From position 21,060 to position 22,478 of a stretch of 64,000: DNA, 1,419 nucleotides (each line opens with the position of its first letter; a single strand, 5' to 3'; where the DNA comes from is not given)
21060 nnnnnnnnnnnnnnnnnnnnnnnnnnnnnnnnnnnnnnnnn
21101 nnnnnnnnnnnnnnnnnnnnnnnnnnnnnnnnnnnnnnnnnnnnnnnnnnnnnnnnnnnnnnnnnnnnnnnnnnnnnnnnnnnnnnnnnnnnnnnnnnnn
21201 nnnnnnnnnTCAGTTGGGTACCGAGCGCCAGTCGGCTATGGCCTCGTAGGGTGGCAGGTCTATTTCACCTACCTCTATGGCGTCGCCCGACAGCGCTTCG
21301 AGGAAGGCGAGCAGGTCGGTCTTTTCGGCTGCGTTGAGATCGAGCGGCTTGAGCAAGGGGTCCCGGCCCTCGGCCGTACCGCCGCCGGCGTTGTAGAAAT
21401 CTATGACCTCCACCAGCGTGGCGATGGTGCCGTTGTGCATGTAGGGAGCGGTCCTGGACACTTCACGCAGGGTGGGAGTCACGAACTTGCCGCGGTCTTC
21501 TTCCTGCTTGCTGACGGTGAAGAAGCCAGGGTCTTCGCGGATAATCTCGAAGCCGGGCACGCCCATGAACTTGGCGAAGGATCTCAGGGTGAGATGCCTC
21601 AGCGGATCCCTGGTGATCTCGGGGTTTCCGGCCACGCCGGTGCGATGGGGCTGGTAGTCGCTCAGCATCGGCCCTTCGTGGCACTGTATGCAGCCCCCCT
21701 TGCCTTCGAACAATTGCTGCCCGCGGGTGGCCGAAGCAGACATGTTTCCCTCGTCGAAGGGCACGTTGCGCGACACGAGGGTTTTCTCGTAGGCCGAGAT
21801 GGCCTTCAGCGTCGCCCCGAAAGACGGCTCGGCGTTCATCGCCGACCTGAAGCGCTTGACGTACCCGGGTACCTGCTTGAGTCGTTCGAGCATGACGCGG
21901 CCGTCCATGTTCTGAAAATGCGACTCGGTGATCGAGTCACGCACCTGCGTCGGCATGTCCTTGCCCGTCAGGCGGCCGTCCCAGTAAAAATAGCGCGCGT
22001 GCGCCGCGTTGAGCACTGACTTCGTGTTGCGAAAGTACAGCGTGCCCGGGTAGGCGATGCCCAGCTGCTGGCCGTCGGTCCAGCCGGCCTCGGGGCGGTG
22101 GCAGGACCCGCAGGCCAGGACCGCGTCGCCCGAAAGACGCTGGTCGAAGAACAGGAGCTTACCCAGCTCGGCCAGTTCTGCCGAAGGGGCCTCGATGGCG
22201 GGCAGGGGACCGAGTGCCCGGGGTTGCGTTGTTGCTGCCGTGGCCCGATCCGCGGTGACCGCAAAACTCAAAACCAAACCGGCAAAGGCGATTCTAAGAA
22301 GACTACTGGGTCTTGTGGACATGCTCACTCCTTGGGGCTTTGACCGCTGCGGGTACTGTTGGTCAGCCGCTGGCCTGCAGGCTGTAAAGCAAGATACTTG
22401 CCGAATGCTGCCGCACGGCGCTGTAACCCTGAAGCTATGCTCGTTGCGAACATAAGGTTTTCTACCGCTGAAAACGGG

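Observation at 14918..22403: AioBA-type molybdoenzyme preceded by two tandem dihaem peroxidases: an iodate-reductase-like (idrP/idrBA) layout extended by a blue-copper protein and a porin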

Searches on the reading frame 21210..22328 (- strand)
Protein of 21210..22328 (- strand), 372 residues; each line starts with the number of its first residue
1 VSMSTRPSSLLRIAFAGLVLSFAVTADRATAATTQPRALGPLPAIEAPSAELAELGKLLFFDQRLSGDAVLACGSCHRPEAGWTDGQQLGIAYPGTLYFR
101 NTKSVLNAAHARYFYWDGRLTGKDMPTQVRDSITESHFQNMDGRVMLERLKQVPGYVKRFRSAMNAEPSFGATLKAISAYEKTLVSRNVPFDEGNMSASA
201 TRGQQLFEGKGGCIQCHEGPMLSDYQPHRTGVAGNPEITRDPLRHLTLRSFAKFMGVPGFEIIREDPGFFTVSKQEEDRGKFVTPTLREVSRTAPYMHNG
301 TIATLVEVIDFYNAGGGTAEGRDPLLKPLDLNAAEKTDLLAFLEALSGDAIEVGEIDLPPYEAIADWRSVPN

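Call 3: search_protein_families(library=ncbifam, proteins=[window:21210-22328:-], max_evalue=0.001)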
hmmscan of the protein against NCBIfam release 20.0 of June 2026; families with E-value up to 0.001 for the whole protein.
window:21210-22328:- (372 aa): 6 families
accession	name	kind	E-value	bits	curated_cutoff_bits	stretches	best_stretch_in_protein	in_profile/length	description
TIGR03791.1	TTQ_mauG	equivalog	4.5e-52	177.1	443.85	2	51-235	4-194/291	tryptophan tryptophylquinone biosynthesis enzyme MauG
TIGR04039.1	MXAN_0977_Heme2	hypoth_equivalog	7.2e-51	173.2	362.85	1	48-349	7-324/336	MbnH family di-heme enzyme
TIGR03981.2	SAM_quin_mod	hypoth_equivalog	1.7e-27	96.3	340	3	259-312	305-358/411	His-Xaa-Ser system-associated MauG-like protein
NF052341.1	hydrazine_gamma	equivalog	3.9e-11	42.5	625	1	50-344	65-337/339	hydrazine synthase subunit gamma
NF052342.1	hydrazine_BC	exception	9.1e-10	37.3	1250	1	50-311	416-661/690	hydrazine synthase subunit beta-gamma fusion subunit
NF040606.1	CytoC_perox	subfamily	1.6e-05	24.3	150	0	282-308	426-452/524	di-heme-cytochrome C peroxidase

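Call 4: search_protein_families(library=pfam, proteins=[window:21210-22328:-], max_evalue=0.001)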
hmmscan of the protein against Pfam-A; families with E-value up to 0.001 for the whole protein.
window:21210-22328:- (372 aa): 3 families
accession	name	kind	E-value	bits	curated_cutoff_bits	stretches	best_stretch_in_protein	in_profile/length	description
PF03150.19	CCP_MauG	-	1.2e-34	120.5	25.6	1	51-193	2-142/149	Di-haem cytochrome c peroxidase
PF21419.2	RoxA-like_Cyt-c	-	4.4e-05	23.4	26.7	1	283-310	3-30/39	RoxA-like, cytochrome c-like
PF00034.26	Cytochrom_C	-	0.00032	22.4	21.3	0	201-238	2-30/90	Cytochrome c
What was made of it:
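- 21210..22328 (-): idrP2-type dihaem cytochrome c peroxidase (372 aa; 370 aa from ATG 22322). PF03150 at 120 bits (call 4).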
